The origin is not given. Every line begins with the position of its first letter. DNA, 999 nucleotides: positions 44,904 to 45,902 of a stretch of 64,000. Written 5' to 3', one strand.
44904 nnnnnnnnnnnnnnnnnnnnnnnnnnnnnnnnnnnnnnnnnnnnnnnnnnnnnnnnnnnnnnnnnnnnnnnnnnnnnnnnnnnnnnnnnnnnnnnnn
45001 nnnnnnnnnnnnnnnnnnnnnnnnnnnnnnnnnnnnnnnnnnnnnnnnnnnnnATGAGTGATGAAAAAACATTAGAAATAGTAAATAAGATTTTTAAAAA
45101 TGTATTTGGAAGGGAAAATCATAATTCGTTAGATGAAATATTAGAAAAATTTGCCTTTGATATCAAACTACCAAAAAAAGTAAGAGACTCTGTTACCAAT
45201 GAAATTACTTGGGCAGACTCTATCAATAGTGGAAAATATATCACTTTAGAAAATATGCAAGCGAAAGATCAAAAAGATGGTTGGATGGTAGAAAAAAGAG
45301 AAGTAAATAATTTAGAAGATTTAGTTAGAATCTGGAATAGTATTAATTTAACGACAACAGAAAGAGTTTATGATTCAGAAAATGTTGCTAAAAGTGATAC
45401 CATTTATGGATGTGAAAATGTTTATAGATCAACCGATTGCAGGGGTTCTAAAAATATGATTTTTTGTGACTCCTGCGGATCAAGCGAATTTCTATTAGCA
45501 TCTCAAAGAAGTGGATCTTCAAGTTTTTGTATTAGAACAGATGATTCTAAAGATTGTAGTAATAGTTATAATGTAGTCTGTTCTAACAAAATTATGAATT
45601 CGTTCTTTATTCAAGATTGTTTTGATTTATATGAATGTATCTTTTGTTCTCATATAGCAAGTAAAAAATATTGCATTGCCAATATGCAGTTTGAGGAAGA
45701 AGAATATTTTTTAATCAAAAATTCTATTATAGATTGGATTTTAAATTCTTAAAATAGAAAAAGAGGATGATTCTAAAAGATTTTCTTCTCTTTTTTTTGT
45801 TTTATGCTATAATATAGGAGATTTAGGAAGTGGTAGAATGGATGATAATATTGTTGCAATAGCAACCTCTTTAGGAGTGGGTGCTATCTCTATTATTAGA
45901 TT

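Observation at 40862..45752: Roughly 5-kb insertion between jag/khpB and mnmE: AraC/GyrI regulator, decayed spacer, then an operon of transglutaminase-like protease, HerA/VirB4-clade ATPase and a coupled Cys-rich protein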

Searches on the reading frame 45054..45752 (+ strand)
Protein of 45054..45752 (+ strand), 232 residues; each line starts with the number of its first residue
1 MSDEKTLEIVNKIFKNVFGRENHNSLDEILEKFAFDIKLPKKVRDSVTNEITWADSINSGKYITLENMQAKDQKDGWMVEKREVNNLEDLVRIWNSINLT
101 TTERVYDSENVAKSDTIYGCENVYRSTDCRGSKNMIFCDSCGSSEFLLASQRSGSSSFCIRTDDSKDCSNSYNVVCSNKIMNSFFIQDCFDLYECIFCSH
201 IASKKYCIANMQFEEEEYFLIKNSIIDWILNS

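Call 3: search_protein_families(library=pfam, proteins=[window:45054-45752:+], max_evalue=1)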
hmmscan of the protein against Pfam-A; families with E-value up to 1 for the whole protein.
window:45054-45752:+ (232 aa): 2 families
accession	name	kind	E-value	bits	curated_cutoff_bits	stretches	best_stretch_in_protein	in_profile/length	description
PF07693.20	KAP_NTPase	-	0.07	12.8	20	1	8-101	193-290/293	KAP family P-loop domain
PF19649.4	DUF6152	-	0.11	13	27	1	34-113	17-90/98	Family of unknown function (DUF6152)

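Call 4: search_protein_families(library=padloc, proteins=[window:45054-45752:+], max_evalue=1)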
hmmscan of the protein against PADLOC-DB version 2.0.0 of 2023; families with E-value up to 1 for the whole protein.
window:45054-45752:+ (232 aa): 0 families

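Call 5: search_protein_families(library=ncbifam, proteins=[window:45054-45752:+], max_evalue=1)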
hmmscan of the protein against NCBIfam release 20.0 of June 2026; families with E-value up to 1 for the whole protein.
window:45054-45752:+ (232 aa): 0 families

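Call 12: find_homologous_proteins(query=window:45054-45752:+)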
Query window:45054-45752:+ (232 aa): 1162 proteins with E <= 0.001 among 1530 candidates; the best 120 are listed.
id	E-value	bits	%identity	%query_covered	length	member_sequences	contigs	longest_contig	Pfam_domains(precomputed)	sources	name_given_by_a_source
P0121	2.6e-150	517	100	100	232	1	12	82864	-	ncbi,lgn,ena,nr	ncbi:MAG: hypothetical protein HFJ12_00370 [Bacilli bacterium]|nr:hypothetical protein [Bacilli bact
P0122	4.6e-133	460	88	100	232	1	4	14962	-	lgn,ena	-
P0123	1.3e-132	459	88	100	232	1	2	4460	-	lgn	-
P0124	2.4e-129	448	85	100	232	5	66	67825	-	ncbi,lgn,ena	-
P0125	1.0e-126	439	84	100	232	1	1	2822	-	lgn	-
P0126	6.6e-118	411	77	100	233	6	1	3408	-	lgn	-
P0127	2.0e-117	409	79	100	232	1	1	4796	-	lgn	-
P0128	4.0e-117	408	78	100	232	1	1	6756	-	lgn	-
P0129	3.5e-116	405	76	100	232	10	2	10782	-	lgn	-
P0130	2.6e-115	402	76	100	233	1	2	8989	-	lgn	-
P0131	2.8e-115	402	76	100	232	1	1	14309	-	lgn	-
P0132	3.2e-115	402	75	100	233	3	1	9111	-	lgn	-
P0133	5.3e-115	401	75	100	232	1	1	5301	-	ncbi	-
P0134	1.2e-114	400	76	100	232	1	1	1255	-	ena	-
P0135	1.2e-114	400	75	100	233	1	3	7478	-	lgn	-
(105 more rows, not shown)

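Call 19: predict_structure(alignment_id=A2)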
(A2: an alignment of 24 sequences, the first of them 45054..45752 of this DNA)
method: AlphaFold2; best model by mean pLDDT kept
length: 232 residues; sequences in the alignment: 24
mean_pLDDT: 43.3   pTM: 0.34
mean pLDDT of the five models: 43.3, 39.1, 38.0, 37.4, 35.1
residues with pLDDT >= 90: 0; 70-90: 5; 50-70: 54; < 50: 173
segments of 3 or more residues with pLDDT < 50: 33-48, 50-84, 89-184, 188-192, 197-211
pLDDT, mean of each block of 10 residues (from residue 1): 60 61 68 42 44 36 39 41 46 38 26 30 39 39 32 32 30 33 47 47 41 61 63 61
secondary structure, 60 per line:
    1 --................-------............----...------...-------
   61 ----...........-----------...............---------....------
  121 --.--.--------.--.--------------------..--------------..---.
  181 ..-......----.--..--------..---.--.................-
elements in order: H3-18 H26-32 E33-37 E42-44 E51-53 H65-75 H87-101 H111-114 E184-189 H215-231
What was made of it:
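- Tried and rejected: The partner modelled from 24 close homologues failed (pLDDT 43; call 19).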

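Call 21: search_solved_structures(query=A2, max_evalue=10, show_alignments=2)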
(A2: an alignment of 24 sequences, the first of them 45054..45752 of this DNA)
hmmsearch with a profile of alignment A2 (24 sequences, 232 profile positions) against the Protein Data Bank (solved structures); distinct sequences matched with E-value up to 10: 0.
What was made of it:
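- Tried and rejected: These gave nothing for the partner (call 21).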

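Call 31: search_dna_similar(query=window:45054-45752:+, collection=plasmids, mode=protein, max_evalue=0.01, max_rows=15)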
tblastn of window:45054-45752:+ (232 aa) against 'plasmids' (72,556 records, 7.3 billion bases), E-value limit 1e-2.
No match.
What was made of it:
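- The partner is absent from all plasmids searched (call 31).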

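Call 32: find_related_loci(query=A2, collection=viral_contigs, flank=8000)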
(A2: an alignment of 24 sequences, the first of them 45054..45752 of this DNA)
Query A2 (232 aa) in viral_contigs; peptide patterns used: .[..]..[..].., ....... (x = any residue, [..] = any of these).
78 stretches matched a pattern, but none encodes a relative of the query by tblastn (E <= 1e-3).

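Call 57: predict_structure(alignment_id=A5)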
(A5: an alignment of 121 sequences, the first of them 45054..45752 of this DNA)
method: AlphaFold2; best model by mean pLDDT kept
length: 232 residues; sequences in the alignment: 121
mean_pLDDT: 95.3   pTM: 0.88
mean pLDDT of the five models: 95.3, 86.1, 78.0, 77.8, 74.6
residues with pLDDT >= 90: 215; 70-90: 13; 50-70: 4; < 50: 0
segments of 3 or more residues with pLDDT < 50: none
pLDDT, mean of each block of 10 residues (from residue 1): 98 98 97 95 92 77 92 91 95 90 93 96 97 98 98 98 99 99 99 98 98 98 97 91
secondary structure, 60 per line:
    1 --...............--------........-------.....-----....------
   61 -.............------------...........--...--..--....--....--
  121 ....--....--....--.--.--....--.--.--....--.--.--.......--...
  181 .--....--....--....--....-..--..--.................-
elements in order: H3-17 H26-33 E41-45 E51-54 E62-64 H65-74 H87-97 E100-102 E109-112 E115-118 E121-124 E127-130 E133-136 E145-148 E157-160 E169-175 E178-181 E184-187 E190-193 E196-199 E202-205 H215-231
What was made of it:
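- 45054..45752 (+): 232-aa partner, translationally coupled by an ATGA overlap. It has an N-terminal alpha/beta domain, a hexapeptide-period beta-solenoid (about residues 105-210, repeat N-[VI]-x-x-[SC]-x) and a C-terminal helix. AlphaFold2 with a 121-sequence alignment: pLDDT 95.3, pTM 0.88 (call 57).
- Tried and rejected: It succeeded only after CPR homologues were added (call 57).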

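Call 61: fold_search(model_id=the predicted structure, library=pdb)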
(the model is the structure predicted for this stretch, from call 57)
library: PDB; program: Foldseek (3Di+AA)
matches with E <= 10: 350; with E <= 0.001: 7
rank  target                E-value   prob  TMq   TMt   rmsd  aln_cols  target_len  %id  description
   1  4e79_A                6.6e-05  0.98  0.25  0.19  19.7       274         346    9  Structure of LpxD from Acinetobacter baumannii at 2.66A resolution (P4322 form) (released 2013-01-16)
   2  4ihh_A                2.5e-04  0.63  0.18  0.14  20.7       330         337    9  Chasing Acyl Carrier Protein Through a Catalytic Cycle of Lipid A Production (released 2013-11-13)
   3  8iuf_G3               6.5e-04  0.33  0.14  0.14  16.6       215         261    9  Cryo-EM structure of Euglena gracilis super-complex I+III2+IV, composite (released 2024-02-28)
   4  8b6f_AM               6.9e-04  0.38  0.15  0.15  14.1       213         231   13  Cryo-EM structure of NADH:ubiquinone oxidoreductase (complex-I) from respiratory supercomplex of Tetrahymena thermoph (released 2023-03-29)
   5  4ihh_E                7.7e-04  0.44  0.18  0.13  20.2       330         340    9  Chasing Acyl Carrier Protein Through a Catalytic Cycle of Lipid A Production (released 2013-11-13)
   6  4ihf_D                8.2e-04  0.38  0.16  0.12  20.8       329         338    8  Chasing Acyl Carrier Protein Through a Catalytic Cycle of Lipid A Production (released 2013-11-13)
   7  4eaa                  8.7e-04  0.47  0.15  0.16  11.6       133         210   10  X-ray crystal structure of the H141N mutant of perosamine N-acetyltransferase from Caulobacter crescentus in complex wit (released 2012-04-04)
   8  4m9c_A                1.1e-03  0.33  0.13  0.14  12.9       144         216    9  WeeI from Acinetobacter baumannii AYE (released 2013-10-02)
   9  6p83_B                1.2e-03  0.47  0.19  0.14  20.2       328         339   10  E.coli LpxD in complex with compound 1o (released 2019-08-28)
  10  3spt                  1.3e-03  0.82  0.21  0.13  11.1       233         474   10  Crystal structure of GlmU from Mycobacterium tuberculosis in complex with ACETYL COENZYME A and URIDINE-DIPHOSPHATE-N-AC (released 2012-08-08)
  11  4ihg_C                1.4e-03  0.63  0.18  0.14  17.5       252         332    8  Chasing Acyl Carrier Protein Through a Catalytic Cycle of Lipid A Production (released 2013-11-13)
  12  6p83_C                1.4e-03  0.44  0.19  0.14  20.3       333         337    9  E.coli LpxD in complex with compound 1o (released 2019-08-28)
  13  3ou9                  1.6e-03  0.38  0.16  0.17  11.6       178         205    8  Crystal structure of gamma-carbonic anhydrase W19F mutant from Methanosarcina thermophila (released 2011-10-26)
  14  4g87                  1.7e-03  0.57  0.19  0.12  10.8       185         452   10  Crystal structure of GLMU from Mycobacterium tuberculosis snapshot 1 (released 2013-03-13)
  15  2v0h                  1.7e-03  0.47  0.17  0.12  10.2       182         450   13  Characterization of Substrate Binding and Catalysis of the Potential Antibacterial Target N-acetylglucosamine-1-phosphat (released 2008-01-15)
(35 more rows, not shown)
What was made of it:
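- On Hexapeptide-repeat (LbH) transferases: Foldseek TM is 0.15-0.25 (call 61).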

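Call 64: fold_search(model_id=the predicted structure, library=viral)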
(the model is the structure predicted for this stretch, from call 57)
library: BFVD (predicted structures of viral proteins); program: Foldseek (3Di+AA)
matches with E <= 10: 216; with E <= 0.001: 4
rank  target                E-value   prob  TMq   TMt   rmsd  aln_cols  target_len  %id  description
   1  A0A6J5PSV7            1.4e-04  0.80  0.18  0.23  13.4       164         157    7  Hexapeptide repeat [uncultured Caudovirales phage]
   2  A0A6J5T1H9            1.4e-04  0.54  0.15  0.16  15.8       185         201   14  CysE Serine acetyltransferase [uncultured Caudovirales phage]
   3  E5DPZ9                3.6e-04  0.60  0.19  0.16  14.0       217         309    7  Mannose-1-phosphate guanyltransferase C-terminal domain-containing protein [Aeromonas phage PX29]
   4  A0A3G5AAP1            9.6e-04  0.16  0.10  0.05  13.4       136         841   12  Uncharacterized protein [Hyperionvirus sp.]
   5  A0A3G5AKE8            2.6e-03  0.14  0.11  0.08  18.4       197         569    8  PglD N-terminal domain-containing protein [Solumvirus sp.]
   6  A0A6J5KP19            4.4e-03  0.20  0.14  0.16  17.4       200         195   12  WbbJ Acetyltransferase (Isoleucine patch superfamily) [uncultured Caudovirales phage]
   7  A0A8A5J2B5            5.6e-03  0.20  0.14  0.09  13.7       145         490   10  (no name in the UniProt tables at hand)
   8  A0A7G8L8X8            6.3e-03  0.20  0.12  0.12  15.2       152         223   16  (no name in the UniProt tables at hand)
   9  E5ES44                7.5e-03  0.14  0.12  0.15  13.0       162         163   10  (no name in the UniProt tables at hand)
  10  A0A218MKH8            1.8e-02  0.09  0.13  0.14  18.1       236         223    9  Uncharacterized protein [uncultured virus]
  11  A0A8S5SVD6            1.9e-02  0.77  0.23  0.09   7.0       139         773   10  Baseplate protein [Myoviridae sp. ctBTH15]
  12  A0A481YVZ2            3.2e-02  0.09  0.10  0.11  16.4       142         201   11  Uncharacterized protein [Marseillevirus LCMAC103]
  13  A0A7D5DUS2            4.1e-02  0.08  0.13  0.11  11.3       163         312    8  (no name in the UniProt tables at hand)
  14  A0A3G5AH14            5.4e-02  0.14  0.15  0.08  13.8       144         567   10  Putative pyridoxal phosphate-dependent transferase [Solivirus sp.]
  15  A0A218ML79            6.1e-02  0.04  0.10  0.08  15.1       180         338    7  Uncharacterized protein [uncultured virus]
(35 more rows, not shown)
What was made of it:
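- Tried and rejected: The fold comparison therefore rests on Foldseek against PDB and BFVD (calls 61, 64).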

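Call 102: search_protein_families(library=padloc, alignment_id=A5, max_evalue=0.01)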
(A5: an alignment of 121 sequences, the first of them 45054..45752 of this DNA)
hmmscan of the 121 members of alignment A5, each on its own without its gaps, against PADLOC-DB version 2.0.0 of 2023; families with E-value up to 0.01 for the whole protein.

A. member 1, window:45054-45752:+ (232 aa): 0 families

B. families by the number of members that match (of 121 scanned): 0 families
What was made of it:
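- On Sir2-HerA / DUF4297-HerA defence systems: None of 121 family members matches PADLOC (call 102).
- Closest known: HerA-partner two-component machines. Different: The partner is a beta-solenoid, not a NurA, Sir2 or DUF4297 nuclease or NADase (calls 3, 57, 102).
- None of 121 partner sequences matches any PADLOC model (call 102).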
